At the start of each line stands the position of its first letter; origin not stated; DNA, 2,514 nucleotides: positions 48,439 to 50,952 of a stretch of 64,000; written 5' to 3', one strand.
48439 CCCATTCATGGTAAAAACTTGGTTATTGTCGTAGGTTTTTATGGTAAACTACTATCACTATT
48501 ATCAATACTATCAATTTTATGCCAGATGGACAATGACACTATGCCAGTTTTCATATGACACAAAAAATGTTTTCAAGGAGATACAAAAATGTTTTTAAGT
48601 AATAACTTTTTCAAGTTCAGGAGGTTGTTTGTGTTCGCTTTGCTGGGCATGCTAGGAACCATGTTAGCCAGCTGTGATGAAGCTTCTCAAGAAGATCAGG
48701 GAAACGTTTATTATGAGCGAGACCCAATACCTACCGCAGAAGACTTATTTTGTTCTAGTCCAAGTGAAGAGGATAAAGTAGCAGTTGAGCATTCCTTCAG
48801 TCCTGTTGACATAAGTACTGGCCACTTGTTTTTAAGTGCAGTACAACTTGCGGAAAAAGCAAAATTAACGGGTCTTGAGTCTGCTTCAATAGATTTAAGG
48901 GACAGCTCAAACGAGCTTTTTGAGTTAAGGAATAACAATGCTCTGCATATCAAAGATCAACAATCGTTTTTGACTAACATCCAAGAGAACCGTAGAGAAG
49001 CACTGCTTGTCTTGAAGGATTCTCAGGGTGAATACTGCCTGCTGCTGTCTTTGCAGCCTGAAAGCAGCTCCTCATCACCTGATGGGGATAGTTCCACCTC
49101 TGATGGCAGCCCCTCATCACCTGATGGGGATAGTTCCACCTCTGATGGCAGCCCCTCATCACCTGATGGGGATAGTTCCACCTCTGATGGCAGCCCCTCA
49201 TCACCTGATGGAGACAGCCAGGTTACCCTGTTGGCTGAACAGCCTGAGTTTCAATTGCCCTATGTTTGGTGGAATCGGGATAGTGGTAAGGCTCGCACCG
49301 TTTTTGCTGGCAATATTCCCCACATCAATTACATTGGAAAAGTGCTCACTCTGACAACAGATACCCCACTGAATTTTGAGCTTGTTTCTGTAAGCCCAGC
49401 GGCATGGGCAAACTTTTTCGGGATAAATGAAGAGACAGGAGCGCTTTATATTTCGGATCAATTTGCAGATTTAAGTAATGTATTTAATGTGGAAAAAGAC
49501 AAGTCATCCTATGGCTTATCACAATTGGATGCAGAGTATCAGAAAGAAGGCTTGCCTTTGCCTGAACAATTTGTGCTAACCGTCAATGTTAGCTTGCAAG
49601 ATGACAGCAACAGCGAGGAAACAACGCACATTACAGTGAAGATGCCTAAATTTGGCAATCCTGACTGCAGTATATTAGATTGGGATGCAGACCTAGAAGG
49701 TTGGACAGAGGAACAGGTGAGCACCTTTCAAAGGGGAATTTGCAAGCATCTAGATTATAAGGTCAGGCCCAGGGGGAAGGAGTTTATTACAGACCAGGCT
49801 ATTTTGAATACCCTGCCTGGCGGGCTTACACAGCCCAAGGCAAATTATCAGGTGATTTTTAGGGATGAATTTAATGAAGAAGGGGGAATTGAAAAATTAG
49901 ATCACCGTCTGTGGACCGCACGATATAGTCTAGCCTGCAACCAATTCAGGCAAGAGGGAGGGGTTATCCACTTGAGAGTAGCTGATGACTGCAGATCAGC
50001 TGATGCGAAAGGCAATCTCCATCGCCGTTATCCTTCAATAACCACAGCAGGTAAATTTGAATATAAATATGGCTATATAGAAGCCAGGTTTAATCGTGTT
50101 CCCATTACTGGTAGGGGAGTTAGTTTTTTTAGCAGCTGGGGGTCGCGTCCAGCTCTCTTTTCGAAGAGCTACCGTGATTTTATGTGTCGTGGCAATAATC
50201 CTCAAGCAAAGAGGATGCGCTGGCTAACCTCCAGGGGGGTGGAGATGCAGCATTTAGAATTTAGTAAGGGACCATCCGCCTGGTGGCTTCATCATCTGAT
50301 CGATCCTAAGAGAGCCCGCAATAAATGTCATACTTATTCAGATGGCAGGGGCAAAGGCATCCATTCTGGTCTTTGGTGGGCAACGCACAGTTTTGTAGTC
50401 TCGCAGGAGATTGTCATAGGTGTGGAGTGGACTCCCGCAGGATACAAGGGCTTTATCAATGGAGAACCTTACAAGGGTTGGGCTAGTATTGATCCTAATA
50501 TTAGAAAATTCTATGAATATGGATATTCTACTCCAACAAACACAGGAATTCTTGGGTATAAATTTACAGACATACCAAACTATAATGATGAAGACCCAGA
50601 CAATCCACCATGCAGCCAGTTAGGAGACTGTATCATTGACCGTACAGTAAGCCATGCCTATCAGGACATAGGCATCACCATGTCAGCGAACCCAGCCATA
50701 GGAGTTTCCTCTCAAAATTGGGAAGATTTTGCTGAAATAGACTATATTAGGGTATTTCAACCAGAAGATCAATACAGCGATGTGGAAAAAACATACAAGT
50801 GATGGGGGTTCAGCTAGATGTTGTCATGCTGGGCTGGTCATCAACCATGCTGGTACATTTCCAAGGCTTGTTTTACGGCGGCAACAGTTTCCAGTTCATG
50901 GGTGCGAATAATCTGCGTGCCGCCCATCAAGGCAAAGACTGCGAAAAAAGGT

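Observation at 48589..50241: Seventeen nucleotide differences and zero synonymous changes across the first ~1.6 kb of the two lipoprotein paralogs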

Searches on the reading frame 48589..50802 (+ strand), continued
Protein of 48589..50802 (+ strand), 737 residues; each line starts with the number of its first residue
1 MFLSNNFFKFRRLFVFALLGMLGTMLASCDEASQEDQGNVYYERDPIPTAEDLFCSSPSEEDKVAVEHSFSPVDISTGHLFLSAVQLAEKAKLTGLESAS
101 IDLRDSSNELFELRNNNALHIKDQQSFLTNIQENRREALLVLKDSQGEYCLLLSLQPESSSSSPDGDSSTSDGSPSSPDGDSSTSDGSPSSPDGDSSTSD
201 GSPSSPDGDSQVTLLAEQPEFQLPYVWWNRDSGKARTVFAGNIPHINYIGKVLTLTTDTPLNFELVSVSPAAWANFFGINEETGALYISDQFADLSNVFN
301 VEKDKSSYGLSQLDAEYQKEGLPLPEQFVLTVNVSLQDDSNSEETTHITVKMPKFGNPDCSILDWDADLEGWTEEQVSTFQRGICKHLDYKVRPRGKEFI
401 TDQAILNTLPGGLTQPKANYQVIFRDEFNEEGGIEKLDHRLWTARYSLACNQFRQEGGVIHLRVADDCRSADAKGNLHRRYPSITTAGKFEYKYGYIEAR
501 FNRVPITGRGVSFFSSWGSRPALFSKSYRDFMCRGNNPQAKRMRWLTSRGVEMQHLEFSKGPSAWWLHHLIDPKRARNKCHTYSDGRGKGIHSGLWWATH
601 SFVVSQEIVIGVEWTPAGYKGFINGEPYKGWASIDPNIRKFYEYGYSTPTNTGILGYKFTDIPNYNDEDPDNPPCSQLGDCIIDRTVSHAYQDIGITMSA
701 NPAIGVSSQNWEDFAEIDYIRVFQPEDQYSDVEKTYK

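Call 71: search_protein_families(library=ncbifam, proteins=[L001:2480-2806:+, L001:2812-4155:+], max_evalue=0.01)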
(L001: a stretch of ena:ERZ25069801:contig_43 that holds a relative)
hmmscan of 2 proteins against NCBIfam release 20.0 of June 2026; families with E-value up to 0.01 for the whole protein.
L001:2480-2806:+ (108 aa): 0 families

L001:2812-4155:+ (447 aa): 0 families

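Call 82: find_encoding_contigs(protein=P0002, flank=500, max_places=3)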
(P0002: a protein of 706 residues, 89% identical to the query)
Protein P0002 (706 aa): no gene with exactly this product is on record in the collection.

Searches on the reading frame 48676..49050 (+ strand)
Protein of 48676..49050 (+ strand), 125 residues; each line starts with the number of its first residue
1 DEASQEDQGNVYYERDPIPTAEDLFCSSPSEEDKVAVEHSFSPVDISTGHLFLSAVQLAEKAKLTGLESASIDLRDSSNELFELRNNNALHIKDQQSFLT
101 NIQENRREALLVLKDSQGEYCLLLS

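Call 45: search_protein_families(library=pfam, proteins=[window:48676-49050:+], max_evalue=10)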
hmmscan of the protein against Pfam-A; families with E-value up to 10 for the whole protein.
window:48676-49050:+ (125 aa): 0 families
